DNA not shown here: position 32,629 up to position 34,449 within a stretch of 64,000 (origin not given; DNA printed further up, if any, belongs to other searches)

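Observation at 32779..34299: Large subunit: both [NiFe] ligand motifs replaced (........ at L1; C-terminus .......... without CxxC)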

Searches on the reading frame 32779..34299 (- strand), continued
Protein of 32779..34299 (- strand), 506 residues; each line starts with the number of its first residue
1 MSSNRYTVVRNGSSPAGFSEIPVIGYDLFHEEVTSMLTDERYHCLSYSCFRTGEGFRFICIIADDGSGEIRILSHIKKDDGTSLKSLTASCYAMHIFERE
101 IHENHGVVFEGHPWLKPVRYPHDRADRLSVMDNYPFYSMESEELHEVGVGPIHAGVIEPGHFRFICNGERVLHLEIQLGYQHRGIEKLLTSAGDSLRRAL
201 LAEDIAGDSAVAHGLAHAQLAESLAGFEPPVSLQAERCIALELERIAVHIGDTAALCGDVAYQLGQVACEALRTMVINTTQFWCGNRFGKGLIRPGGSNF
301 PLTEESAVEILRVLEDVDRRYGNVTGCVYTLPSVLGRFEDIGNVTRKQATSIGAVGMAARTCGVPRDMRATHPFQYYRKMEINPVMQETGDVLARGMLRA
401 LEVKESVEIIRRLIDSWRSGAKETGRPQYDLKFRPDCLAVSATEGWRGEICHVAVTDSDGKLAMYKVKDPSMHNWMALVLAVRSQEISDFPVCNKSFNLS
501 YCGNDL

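Call 29: list_cluster_members(proteins=[P0131, P0144, P0161, P0182, P0201, P0208, P0241, P0252, P0232, P0239])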
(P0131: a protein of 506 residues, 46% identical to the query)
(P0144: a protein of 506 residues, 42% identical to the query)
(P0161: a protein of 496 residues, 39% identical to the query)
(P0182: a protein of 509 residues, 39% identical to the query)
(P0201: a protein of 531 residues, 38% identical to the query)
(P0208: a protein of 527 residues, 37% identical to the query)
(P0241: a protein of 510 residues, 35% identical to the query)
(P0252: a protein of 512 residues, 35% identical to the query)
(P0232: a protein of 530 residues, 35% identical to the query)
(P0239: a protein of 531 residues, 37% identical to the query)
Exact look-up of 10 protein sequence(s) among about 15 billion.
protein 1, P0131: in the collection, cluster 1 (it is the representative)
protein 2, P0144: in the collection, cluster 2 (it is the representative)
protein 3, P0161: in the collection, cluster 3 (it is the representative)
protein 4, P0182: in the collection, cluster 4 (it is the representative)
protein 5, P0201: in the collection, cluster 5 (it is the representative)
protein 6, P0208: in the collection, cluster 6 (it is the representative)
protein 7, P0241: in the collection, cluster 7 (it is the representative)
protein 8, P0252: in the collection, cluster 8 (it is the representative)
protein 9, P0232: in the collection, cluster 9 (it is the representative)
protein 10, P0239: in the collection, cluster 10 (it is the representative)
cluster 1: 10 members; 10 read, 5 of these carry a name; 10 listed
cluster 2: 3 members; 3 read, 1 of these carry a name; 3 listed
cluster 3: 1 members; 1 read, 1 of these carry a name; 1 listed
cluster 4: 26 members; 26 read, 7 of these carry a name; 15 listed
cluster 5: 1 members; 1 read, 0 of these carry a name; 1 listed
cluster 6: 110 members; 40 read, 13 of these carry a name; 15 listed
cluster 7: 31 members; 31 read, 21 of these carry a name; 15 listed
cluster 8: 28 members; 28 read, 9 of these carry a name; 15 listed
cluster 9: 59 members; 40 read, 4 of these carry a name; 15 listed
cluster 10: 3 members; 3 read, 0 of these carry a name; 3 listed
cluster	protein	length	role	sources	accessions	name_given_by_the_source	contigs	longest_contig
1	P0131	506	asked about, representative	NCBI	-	-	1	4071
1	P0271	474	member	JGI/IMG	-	hydrogenase-4 component F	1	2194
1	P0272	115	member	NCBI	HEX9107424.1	MAG TPA: hypothetical protein VF832_09350, partial [Longimicrobiales bacterium]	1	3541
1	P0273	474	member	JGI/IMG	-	hydrogenase-4 component F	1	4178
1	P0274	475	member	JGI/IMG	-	hydrogenase-4 component F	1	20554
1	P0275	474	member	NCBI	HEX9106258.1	MAG TPA: proton-conducting transporter membrane subunit [Longimicrobiales bacterium]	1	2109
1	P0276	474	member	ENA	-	-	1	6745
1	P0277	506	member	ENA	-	-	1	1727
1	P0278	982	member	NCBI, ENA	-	-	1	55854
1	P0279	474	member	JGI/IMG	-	-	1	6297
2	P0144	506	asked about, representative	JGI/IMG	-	-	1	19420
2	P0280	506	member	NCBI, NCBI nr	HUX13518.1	MAG TPA: NADH-quinone oxidoreductase subunit C [Spirochaetia bacterium] | NADH-quinone oxidoreductase subunit C [Spirochaetia bacterium]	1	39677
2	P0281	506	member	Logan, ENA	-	-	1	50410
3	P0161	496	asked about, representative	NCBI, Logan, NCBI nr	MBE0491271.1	MAG: hydrogenase [Sulfurospirillum sp.] | hydrogenase [Sulfurospirillum sp.]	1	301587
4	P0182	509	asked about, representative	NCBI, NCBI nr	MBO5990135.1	MAG: hydrogenase [Lentisphaeria bacterium] | hydrogenase [Lentisphaeria bacterium]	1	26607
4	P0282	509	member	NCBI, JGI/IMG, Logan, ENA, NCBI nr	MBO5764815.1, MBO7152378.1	MAG: hydrogenase [Lentisphaeria bacterium] | hydrogenase [Lentisphaeria bacterium]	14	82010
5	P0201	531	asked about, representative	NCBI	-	-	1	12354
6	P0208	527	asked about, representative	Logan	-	-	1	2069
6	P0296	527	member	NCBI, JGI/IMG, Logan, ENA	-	Ni,Fe-hydrogenase III large subunit/Ni,Fe-hydrogenase III component G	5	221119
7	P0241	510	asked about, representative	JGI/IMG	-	Ni,Fe-hydrogenase III large subunit/Ni,Fe-hydrogenase III component G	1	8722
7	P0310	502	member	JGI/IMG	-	Ni,Fe-hydrogenase III large subunit/Ni,Fe-hydrogenase III component G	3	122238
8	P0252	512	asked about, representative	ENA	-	-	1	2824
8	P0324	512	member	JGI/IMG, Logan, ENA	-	Ni,Fe-hydrogenase III large subunit/Ni,Fe-hydrogenase III component G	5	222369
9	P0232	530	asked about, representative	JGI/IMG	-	-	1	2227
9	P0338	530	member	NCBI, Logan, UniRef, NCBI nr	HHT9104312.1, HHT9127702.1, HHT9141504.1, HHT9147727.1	MAG TPA: hydrogenase large subunit [Candidatus Wujingus californicus] | hydrogenase large subunit n=2 Tax=Candidatus Wujingus californicus TaxID=3367618 ... | NADH-quinone oxidoreductase subunit C [Planctomycetota bacterium]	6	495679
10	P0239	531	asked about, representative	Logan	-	-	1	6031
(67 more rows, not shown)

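Call 36: find_encoding_contigs(protein=P0282, flank=9000, max_places=1)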
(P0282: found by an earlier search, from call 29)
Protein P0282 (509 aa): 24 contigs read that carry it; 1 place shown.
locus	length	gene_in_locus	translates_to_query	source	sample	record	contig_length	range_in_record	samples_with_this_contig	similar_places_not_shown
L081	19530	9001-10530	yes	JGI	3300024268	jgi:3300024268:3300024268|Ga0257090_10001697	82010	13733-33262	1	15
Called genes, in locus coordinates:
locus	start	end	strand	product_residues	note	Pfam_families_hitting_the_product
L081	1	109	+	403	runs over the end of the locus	PF01029:NusB, PF01189:Methyltr_RsmB-F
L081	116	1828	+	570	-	PF00664:ABC_membrane, PF00005:ABC_tran, PF02463:SMC_N (weak)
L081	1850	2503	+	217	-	PF00300:His_Phos_1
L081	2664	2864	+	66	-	-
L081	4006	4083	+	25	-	-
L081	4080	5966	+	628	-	PF00361:Proton_antipo_M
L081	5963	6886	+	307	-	PF00146:NADHdh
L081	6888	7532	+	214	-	-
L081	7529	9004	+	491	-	PF00361:Proton_antipo_M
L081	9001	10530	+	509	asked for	PF00346:Complex1_49kDa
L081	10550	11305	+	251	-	PF01058:Oxidored_q6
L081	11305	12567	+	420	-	PF12704:MacB_PCD, PF02687:FtsX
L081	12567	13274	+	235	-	PF00005:ABC_tran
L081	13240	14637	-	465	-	PF02397:Bac_transf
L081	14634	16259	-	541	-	-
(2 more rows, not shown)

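Call 37: find_encoding_contigs(protein=P0161, flank=9000, max_places=1)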
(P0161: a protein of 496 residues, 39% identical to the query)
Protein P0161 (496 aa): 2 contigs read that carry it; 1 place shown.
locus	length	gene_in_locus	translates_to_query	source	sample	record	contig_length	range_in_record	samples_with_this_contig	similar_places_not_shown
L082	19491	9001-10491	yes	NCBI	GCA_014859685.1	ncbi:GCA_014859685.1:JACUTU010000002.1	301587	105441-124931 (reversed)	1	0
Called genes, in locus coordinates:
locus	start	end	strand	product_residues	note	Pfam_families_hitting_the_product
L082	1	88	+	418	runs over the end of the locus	PF12501:DUF3708, PF00528:BPD_transp_1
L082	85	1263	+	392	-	PF11812:DUF3333, PF00528:BPD_transp_1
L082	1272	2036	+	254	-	PF00005:ABC_tran, PF13304:AAA_21 (faint), PF02463:SMC_N (weak)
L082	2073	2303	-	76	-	-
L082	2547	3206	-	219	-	PF06397:Desulfoferrod_N, PF00210:Ferritin (weak), PF02915:Rubrerythrin, PF21349:RUBY_RBDX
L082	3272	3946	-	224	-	PF06508:QueC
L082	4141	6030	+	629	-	PF00361:Proton_antipo_M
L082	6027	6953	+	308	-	PF00146:NADHdh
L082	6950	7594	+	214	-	-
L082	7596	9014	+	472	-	PF00361:Proton_antipo_M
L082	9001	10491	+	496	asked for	PF00374:NiFeSe_Hases (faint), PF00346:Complex1_49kDa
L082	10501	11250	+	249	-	PF12838:Fer4_7 (faint), PF00037:Fer4 (faint), PF01058:Oxidored_q6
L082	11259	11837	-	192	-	PF13353:Fer4_12 (weak), PF04055:Radical_SAM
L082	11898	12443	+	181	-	PF01242:PTPS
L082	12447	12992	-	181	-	-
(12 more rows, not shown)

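Call 38: find_encoding_contigs(protein=P0296, flank=9000, max_places=1)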
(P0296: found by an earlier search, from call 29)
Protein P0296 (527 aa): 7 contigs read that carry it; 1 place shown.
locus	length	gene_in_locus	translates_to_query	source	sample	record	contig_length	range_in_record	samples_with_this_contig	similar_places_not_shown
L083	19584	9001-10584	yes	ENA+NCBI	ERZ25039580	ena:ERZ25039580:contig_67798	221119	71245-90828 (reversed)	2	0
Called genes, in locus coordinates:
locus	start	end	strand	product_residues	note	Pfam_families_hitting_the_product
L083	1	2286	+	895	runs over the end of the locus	PF05199:GMC_oxred_C, PF06439:3keto-disac_hyd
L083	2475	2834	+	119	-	PF12840:HTH_20, PF01022:HTH_5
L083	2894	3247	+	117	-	PF13599:Pentapeptide_4 (weak), PF00805:Pentapeptide, PF13576:Pentapeptide_3 (weak)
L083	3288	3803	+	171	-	PF01058:Oxidored_q6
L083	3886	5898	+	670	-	PF00361:Proton_antipo_M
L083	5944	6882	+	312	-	PF00146:NADHdh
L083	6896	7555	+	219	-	-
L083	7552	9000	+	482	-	PF00662:Proton_antipo_N (weak), PF00361:Proton_antipo_M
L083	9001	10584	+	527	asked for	PF00329:Complex1_30kDa, PF00346:Complex1_49kDa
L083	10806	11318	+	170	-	PF01694:Rhomboid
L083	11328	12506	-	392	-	PF00155:Aminotran_1_2, PF00266:Aminotran_5 (weak), PF01041:DegT_DnrJ_EryC1 (weak), PF01053:Cys_Met_Meta_PP (weak)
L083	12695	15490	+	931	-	PF14417:MEDS, PF00989:PAS, PF08448:PAS_4, PF13426:PAS_9, PF00989:PAS, PF08448:PAS_4, PF13426:PAS_9, PF08447:PAS_3, +6 more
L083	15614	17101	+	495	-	PF01425:Amidase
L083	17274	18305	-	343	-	PF09084:NMT1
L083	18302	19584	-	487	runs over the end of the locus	PF00682:HMGL-like, PF02436:PYC_OADA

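Call 39: find_encoding_contigs(protein=P0310, flank=9000, max_places=1)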
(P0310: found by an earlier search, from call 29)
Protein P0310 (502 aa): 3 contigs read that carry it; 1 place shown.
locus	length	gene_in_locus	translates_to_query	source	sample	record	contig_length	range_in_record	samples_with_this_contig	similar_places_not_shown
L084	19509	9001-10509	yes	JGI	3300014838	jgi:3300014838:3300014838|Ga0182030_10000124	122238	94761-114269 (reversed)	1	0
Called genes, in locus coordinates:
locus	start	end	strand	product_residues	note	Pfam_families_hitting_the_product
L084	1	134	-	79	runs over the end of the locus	-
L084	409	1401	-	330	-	PF04542:Sigma70_r2, PF08281:Sigma70_r4_2, PF12680:SnoaL_2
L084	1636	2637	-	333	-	PF02082:Rrf2 (weak), PF08220:HTH_DeoR (weak), PF08279:HTH_11, PF13280:WYL, PF25583:WCX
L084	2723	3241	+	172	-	PF04978:MST, PF12867:DinB_2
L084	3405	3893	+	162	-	PF01058:Oxidored_q6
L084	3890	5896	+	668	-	PF00361:Proton_antipo_M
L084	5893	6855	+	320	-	PF00146:NADHdh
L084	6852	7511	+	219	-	-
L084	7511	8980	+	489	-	PF00361:Proton_antipo_M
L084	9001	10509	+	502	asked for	PF00329:Complex1_30kDa, PF00374:NiFeSe_Hases, PF00346:Complex1_49kDa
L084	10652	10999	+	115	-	PF01022:HTH_5, PF12840:HTH_20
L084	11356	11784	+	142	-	PF12840:HTH_20 (weak), PF01022:HTH_5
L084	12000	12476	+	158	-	PF00583:Acetyltransf_1 (weak)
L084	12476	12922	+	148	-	PF17297:PEPCK_N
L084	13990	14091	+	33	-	-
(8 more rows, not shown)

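Call 40: find_encoding_contigs(protein=P0338, flank=10000, max_places=1)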
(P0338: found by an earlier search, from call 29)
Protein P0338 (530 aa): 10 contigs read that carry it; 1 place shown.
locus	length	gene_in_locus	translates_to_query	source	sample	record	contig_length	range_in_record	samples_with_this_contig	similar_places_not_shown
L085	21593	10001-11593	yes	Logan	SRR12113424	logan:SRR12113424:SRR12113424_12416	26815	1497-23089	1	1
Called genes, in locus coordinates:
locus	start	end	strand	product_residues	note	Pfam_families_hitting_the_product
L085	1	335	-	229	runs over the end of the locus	PF00834:Ribul_P_3_epim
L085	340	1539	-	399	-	PF00162:PGK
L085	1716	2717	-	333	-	PF00044:Gp_dh_N, PF02800:Gp_dh_C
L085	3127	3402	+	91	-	-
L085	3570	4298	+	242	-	PF09924:LPG_synthase_C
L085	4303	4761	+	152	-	PF00583:Acetyltransf_1, PF13673:Acetyltransf_10, PF13508:Acetyltransf_7, PF08445:FR47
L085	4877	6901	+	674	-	PF00662:Proton_antipo_N (weak), PF00361:Proton_antipo_M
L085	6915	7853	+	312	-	PF00146:NADHdh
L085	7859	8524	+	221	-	-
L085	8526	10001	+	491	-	PF00662:Proton_antipo_N (weak), PF00361:Proton_antipo_M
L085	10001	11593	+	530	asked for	PF00329:Complex1_30kDa, PF00374:NiFeSe_Hases, PF00346:Complex1_49kDa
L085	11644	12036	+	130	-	PF13366:PDDEXK_3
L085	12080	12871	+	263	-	PF00037:Fer4, PF12837:Fer4_6 (weak), PF12838:Fer4_7, PF13237:Fer4_10, PF14697:Fer4_21, PF13187:Fer4_9, PF00037:Fer4, PF01058:Oxidored_q6, +3 more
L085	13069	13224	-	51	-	-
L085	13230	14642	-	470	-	PF05402:PqqD, PF04055:Radical_SAM, PF13186:SPASM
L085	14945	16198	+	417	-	PF02812:ELFV_dehydrog_N, PF00208:ELFV_dehydrog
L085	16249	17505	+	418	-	PF07690:MFS_1, PF05977:MFS_3 (weak), PF07690:MFS_1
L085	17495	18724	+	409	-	PF02040:ArsB, PF03600:CitMHS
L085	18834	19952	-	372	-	PF01594:AI-2E_transport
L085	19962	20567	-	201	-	PF00027:cNMP_binding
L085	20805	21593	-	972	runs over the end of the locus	PF19864:Radical_SAM_N2, PF04055:Radical_SAM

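Call 66: predict_structure(alignment_id=A1)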
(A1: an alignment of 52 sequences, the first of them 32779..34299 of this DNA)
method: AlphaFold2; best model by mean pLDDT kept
length: 506 residues; sequences in the alignment: 52
mean_pLDDT: 78.7   pTM: 0.83
mean pLDDT of the five models: 78.7, 77.8, 77.3, 75.7, 72.9
residues with pLDDT >= 90: 207; 70-90: 165; 50-70: 66; < 50: 68
segments of 3 or more residues with pLDDT < 50: 116-122, 135-144, 146-149, 159-161, 169-179, 482-506
pLDDT, mean of each block of 10 residues (from residue 1): 79 92 96 94 93 91 93 95 91 84 87 59 53 46 47 53 49 46 76 83 76 91 93 92 90 78 87 94 86 91 97 97 89 75 74 79 83 67 75 78 92 93 91 95 82 94 87 57 47 32 29
secondary structure, 60 per line:
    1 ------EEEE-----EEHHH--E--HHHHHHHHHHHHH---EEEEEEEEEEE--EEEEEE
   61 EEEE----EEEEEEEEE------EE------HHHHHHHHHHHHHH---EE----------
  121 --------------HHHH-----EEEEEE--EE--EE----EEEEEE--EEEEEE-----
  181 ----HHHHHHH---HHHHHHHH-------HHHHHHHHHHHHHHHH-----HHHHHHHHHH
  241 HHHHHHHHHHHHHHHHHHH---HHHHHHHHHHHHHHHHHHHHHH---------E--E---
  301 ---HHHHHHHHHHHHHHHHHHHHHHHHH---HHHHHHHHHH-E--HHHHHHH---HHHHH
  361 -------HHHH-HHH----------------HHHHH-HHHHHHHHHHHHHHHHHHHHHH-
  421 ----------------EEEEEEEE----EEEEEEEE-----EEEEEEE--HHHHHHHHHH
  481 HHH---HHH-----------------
elements in order: E7-10 H26-38 E42-52 E55-64 E69-77 H92-105 H135-138 E144-149 E162-167 E170-175 H185-191 H195-202 H210-225 H231-259 H263-284 H304-328 H332-341 H346-352 H356-360 H368-371 H392-396 H398-419 E437-444 E449-456 E462-468 H471-483

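Call 68: fold_search(model_id=the predicted structure, library=pdb)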
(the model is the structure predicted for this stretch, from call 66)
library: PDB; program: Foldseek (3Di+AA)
matches with E <= 10: 990; with E <= 0.001: 215
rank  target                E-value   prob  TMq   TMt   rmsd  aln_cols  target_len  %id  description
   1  7z0s_E                4.1e-21  1.00  0.75  0.71   5.9       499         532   21  Structure of the Escherichia coli formate hydrogenlyase complex (anaerobic preparation, without formate dehydrogenase  (released 2022-09-28)
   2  7q5y_B                5.2e-18  1.00  0.74  0.65   7.2       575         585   21  Structure of NADH:ubichinon oxidoreductase (complex I) of the hyperthermophilic eubacterium Aquifex aeolicus (released 2022-11-16)
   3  7p7l_C                3.4e-17  1.00  0.76  0.66   6.1       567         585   18  Complex I from E. coli, DDM/LMNG-purified, with NADH and FMN, Open state (released 2022-09-21)
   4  7z7t_C                1.8e-16  1.00  0.76  0.66   6.0       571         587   18  Complex I from E. coli, LMNG-purified, under Turnover at pH 6, Open state (released 2022-09-21)
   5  7p64_C                2.4e-16  1.00  0.75  0.66   6.1       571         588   18  Complex I from E. coli, DDM/LMNG-purified, under Turnover at pH 6, Open state (released 2022-09-21)
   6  7p7j_C                3.3e-16  1.00  0.74  0.65   6.3       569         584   18  Complex I from E. coli, DDM/LMNG-purified, with DQ, Open state (released 2022-09-21)
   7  7z84_C                3.3e-16  1.00  0.73  0.64   6.4       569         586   18  Complex I from E. coli, DDM/LMNG-purified, under Turnover at pH 8, Open-ready state (released 2022-09-21)
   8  7p63_C                3.8e-16  1.00  0.75  0.66   6.3       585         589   18  Complex I from E. coli, DDM/LMNG-purified, under Turnover at pH 6, Closed state (released 2022-09-21)
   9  7nyr_D                4.0e-16  1.00  0.77  0.68   6.2       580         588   17  Respiratory complex I from Escherichia coli - conformation 1 (released 2021-08-25)
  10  7p7k_C                6.0e-16  1.00  0.70  0.63   7.0       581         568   17  Complex I from E. coli, DDM/LMNG-purified, with DQ, Resting state (released 2022-09-21)
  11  7z7v_C                1.1e-15  1.00  0.75  0.65   6.1       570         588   18  Complex I from E. coli, LMNG-purified, under Turnover at pH 6, Open-ready state (released 2022-09-21)
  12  7nz1_D                1.5e-15  1.00  0.76  0.68   6.3       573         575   17  Respiratory complex I from Escherichia coli - focused refinement of cytoplasmic arm (released 2021-08-18)
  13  7z7r_C                1.6e-15  1.00  0.74  0.65   5.6       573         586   18  Complex I from E. coli, LMNG-purified, Apo, Open-ready state (released 2022-09-21)
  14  9q8i_C                2.1e-15  1.00  0.74  0.65   6.4       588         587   18  Cryo-EM structure of E. coli complex I variant V96P/N142M (NuoE) (released 2025-11-05)
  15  7p61_C                2.9e-15  1.00  0.74  0.66   6.4       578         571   17  Complex I from E. coli, DDM-purified, with NADH, Resting state (released 2022-09-21)
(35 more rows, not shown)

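Call 78: list_cluster_members(proteins=[P0200, P0205, P0210, P0213, P0218, P0224, P0226, P0236, P0245, P0255])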
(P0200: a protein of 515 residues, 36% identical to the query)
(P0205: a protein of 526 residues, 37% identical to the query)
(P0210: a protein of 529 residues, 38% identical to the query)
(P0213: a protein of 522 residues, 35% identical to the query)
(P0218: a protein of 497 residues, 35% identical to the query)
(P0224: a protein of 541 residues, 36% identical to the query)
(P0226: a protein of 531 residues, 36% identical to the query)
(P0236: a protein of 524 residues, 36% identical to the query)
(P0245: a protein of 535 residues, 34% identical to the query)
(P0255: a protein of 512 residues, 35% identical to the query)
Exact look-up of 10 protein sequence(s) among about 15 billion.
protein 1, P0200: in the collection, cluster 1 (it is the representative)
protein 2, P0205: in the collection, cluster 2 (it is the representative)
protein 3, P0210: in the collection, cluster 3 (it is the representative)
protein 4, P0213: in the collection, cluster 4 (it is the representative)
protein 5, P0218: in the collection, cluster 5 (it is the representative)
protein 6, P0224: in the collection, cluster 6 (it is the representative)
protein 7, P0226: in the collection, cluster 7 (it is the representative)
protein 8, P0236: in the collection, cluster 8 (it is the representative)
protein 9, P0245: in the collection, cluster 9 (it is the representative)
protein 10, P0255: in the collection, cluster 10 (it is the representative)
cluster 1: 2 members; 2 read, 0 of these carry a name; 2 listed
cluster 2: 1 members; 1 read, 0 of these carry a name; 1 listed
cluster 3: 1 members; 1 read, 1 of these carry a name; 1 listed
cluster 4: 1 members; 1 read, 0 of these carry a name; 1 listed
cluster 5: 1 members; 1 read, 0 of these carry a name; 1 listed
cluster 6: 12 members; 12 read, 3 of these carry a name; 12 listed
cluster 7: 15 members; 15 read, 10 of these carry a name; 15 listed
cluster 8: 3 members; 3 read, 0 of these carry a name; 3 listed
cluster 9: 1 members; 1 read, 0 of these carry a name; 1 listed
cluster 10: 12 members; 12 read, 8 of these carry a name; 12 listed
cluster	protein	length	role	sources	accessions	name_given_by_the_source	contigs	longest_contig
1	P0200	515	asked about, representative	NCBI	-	-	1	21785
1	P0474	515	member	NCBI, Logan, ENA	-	-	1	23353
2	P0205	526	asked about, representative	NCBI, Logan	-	-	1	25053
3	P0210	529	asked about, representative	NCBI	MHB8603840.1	MAG: hydrogenase large subunit [Thermoplasmatota archaeon]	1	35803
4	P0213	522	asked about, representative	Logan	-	-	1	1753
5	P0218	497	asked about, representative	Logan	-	-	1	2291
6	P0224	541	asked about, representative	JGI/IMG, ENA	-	-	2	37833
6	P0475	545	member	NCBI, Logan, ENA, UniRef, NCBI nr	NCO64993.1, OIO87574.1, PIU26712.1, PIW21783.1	MAG: hypothetical protein COW32_08040 [Candidatus Aquicultor secundus] | hydrogenase large subunit n=3 Tax=Candidatus Aquicultor secundus TaxID=1973895 ... | NADH-quinone oxidoreductase subunit C [Candidatus Aquicultor secundus]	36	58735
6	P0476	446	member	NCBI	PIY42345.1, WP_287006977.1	NADH-quinone oxidoreductase subunit C, partial [Candidatus Aquicultor secundus]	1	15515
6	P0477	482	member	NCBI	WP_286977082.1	NADH-quinone oxidoreductase subunit C, partial [Candidatus Aquicultor secundus]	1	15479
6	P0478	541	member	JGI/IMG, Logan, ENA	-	-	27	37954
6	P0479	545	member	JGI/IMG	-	-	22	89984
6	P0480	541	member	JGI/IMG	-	-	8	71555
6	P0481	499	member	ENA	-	-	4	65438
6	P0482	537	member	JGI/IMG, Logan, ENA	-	-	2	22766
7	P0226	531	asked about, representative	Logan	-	-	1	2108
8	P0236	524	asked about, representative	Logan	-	-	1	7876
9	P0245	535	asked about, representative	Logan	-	-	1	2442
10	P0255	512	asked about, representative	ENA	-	-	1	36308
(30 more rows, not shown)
